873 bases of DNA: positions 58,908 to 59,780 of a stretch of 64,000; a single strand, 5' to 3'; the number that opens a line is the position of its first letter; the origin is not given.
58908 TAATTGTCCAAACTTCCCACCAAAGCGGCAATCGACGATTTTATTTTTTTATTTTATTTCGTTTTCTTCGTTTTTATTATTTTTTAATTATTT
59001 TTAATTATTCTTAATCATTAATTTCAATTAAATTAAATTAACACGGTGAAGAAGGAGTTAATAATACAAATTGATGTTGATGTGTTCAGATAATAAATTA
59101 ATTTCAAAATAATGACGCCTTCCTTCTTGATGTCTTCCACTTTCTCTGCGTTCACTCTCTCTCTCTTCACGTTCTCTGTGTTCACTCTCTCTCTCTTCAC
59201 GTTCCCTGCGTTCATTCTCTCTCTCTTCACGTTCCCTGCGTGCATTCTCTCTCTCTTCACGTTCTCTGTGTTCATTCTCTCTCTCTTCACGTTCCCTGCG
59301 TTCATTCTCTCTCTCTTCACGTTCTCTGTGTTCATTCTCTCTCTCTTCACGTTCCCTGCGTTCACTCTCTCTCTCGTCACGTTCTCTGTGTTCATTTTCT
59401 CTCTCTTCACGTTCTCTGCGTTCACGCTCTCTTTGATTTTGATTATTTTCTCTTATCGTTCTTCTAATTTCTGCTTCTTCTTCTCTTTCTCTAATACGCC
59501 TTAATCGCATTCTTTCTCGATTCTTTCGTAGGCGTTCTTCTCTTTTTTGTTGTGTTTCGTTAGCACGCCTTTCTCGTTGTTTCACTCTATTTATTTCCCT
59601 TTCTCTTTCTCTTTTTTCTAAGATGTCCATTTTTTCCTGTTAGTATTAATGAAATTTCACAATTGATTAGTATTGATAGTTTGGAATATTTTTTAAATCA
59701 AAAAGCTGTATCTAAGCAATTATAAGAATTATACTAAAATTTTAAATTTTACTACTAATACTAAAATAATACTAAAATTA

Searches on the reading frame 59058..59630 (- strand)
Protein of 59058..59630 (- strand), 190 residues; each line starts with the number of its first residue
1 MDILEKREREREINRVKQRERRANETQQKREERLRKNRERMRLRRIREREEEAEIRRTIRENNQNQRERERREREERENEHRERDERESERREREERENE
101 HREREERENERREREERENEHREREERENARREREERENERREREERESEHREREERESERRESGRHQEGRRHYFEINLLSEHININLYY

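Call 8: search_protein_families(library=pfam, max_evalue=0.1, proteins=[window:59058-59630:-])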
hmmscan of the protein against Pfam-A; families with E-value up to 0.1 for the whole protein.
window:59058-59630:- (190 aa): 0 families

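Call 10: find_encoding_contigs(protein=window:59058-59630:-, flank=10000, max_places=6)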
Protein window:59058-59630:- (190 aa): no gene with exactly this product is on record in the collection.

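Call 11: find_homologous_proteins(query=window:59058-59630:-, max_evalue=0.001)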
Query window:59058-59630:- (190 aa): 2 proteins with E <= 0.001 among 2213 candidates.
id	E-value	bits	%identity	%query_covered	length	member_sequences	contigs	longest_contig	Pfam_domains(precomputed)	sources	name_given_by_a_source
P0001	2.8e-6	45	32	16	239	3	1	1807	-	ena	-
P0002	9.2e-4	37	-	-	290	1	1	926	-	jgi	-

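Call 32: search_protein_representatives(protein=window:59058-59630:-)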
Query: 190 residues. Proteins with E-value up to 0.001 (for the whole library): 23; up to 1e-10: 2; up to 1e-30: 0. The best 23 are listed.
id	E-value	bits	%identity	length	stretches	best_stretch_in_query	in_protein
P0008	8.6e-13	64.8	48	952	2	67-161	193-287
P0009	1.9e-12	63.7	49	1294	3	66-173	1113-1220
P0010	1.7e-08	50.8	46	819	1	59-164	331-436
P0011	8.8e-07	45.3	39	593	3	68-168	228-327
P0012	9.5e-07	45.2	52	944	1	62-159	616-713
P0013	1.4e-06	44.7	48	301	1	56-167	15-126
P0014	1.7e-06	44.4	60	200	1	61-163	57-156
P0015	2.1e-06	44.0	47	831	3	67-172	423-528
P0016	9.5e-06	41.9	34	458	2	53-163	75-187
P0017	1.6e-05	41.2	57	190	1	64-161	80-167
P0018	1.8e-05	41.0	58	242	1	88-167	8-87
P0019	3.0e-05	40.3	51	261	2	70-166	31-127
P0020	3.6e-05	40.0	51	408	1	80-157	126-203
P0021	3.6e-05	40.0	23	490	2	67-163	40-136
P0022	4.6e-05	39.7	50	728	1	56-164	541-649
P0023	4.9e-05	39.6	31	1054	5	60-172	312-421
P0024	2.2e-04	37.5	44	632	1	26-162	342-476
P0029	9.1e-04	35.5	38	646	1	79-164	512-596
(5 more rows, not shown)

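Call 43: search_protein_families(library=pfam, max_evalue=0.00001, proteins=[P0010, P0011, P0012, P0015, P0022, P0023, P0024, P0029, P0016, P0021])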
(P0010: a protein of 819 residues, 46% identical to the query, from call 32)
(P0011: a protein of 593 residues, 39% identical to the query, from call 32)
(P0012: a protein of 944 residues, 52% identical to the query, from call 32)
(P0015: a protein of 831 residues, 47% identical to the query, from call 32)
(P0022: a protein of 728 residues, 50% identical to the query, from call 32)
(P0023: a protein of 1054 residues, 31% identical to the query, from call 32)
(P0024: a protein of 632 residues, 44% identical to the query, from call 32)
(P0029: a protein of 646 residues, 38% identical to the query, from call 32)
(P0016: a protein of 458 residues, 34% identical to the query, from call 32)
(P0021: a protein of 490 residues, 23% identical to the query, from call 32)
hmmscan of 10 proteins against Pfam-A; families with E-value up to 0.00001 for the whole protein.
P0010 (819 aa): 1 family
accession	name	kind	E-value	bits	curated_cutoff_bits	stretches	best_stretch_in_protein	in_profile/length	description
PF13475.11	DUF4116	-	1e-104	342.3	24.9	9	457-505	1-49/49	Domain of unknown function (DUF4116)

P0011 (593 aa): 0 families

P0012 (944 aa): 1 family
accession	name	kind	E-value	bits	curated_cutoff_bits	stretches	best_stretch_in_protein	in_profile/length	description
PF00013.35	KH_1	-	1.6e-30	105.1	21.5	1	74-140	1-65/66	KH domain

P0015 (831 aa): 1 family
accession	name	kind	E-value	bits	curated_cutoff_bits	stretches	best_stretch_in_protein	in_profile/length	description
PF25296.1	Decapeptide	-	7.4e-12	45.4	45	0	545-604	5-64/74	Decapeptide repeat region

P0022 (728 aa): 0 families

P0023 (1054 aa): 3 families
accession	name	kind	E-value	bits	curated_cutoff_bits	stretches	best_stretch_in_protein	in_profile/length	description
PF05036.18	SPOR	-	5.5e-22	78.3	21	0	437-480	23-70/76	SPOR domain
PF08846.15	DUF1816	-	1.6e-08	34.9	27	0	259-279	15-35/65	Domain of unknown function (DUF1816)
PF14190.11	DUF4313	-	1.4e-07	31.7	27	0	430-464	52-86/104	Domain of unknown function (DUF4313)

P0024 (632 aa): 1 family
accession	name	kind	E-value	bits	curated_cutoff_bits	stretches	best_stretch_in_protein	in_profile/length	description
PF10382.14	ZGRF1-like_N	-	1.6e-29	102.5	23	1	23-104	1-80/80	DNA helicase ZGRF1-like, N-terminal domain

P0029 (646 aa): 2 families
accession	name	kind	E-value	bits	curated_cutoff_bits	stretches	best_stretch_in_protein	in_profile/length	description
PF00226.36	DnaJ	-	5.3e-20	71.7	27.8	1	3-60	2-63/63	DnaJ domain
PF01556.23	DnaJ_C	-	2.8e-08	34.4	26.6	1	282-484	1-145/152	DnaJ C terminal domain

P0016 (458 aa): 0 families

P0021 (490 aa): 2 families
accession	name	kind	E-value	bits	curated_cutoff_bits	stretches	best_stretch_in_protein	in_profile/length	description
PF04485.17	NblA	-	1.9e-12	47.9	25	0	114-128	33-47/50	Phycobilisome degradation protein nblA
PF23195.1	UBQLN1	-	2.2e-09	37.3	27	0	93-138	10-55/70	Ubiquilin-1-like domain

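Call 59: predict_structure(protein=window:59058-59630:-)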
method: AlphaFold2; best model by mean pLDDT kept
length: 190 residues; sequences in the alignment: 1
mean_pLDDT: 90.9   pTM: 0.52
mean pLDDT of the five models: 90.9, 89.8, 89.6, 88.1, 87.8
residues with pLDDT >= 90: 148; 70-90: 25; 50-70: 16; < 50: 1
segments of 3 or more residues with pLDDT < 50: none
pLDDT, mean of each block of 10 residues (from residue 1): 90 95 95 96 96 97 98 98 98 97 97 97 96 96 94 85 61 70 71
secondary structure, 60 per line:
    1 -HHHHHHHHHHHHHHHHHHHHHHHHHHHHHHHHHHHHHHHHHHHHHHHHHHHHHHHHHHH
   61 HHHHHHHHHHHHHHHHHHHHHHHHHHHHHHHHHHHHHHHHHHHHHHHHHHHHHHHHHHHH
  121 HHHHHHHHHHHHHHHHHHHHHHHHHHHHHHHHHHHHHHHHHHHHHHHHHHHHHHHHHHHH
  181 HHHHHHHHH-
elements in order: H2-189

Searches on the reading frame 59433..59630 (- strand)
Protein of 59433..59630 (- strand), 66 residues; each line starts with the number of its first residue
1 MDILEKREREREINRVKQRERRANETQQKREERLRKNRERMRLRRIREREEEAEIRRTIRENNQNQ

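Call 8: search_protein_families(library=pfam, max_evalue=0.1, proteins=[window:59433-59630:-])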
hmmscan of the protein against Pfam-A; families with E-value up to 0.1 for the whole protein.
seq(66 aa): 0 families

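Call 52: search_solved_structures(query=window:59433-59630:-, max_evalue=10, show_alignments=2)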
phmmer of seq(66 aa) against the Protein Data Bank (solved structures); distinct sequences matched with E-value up to 10: 0.
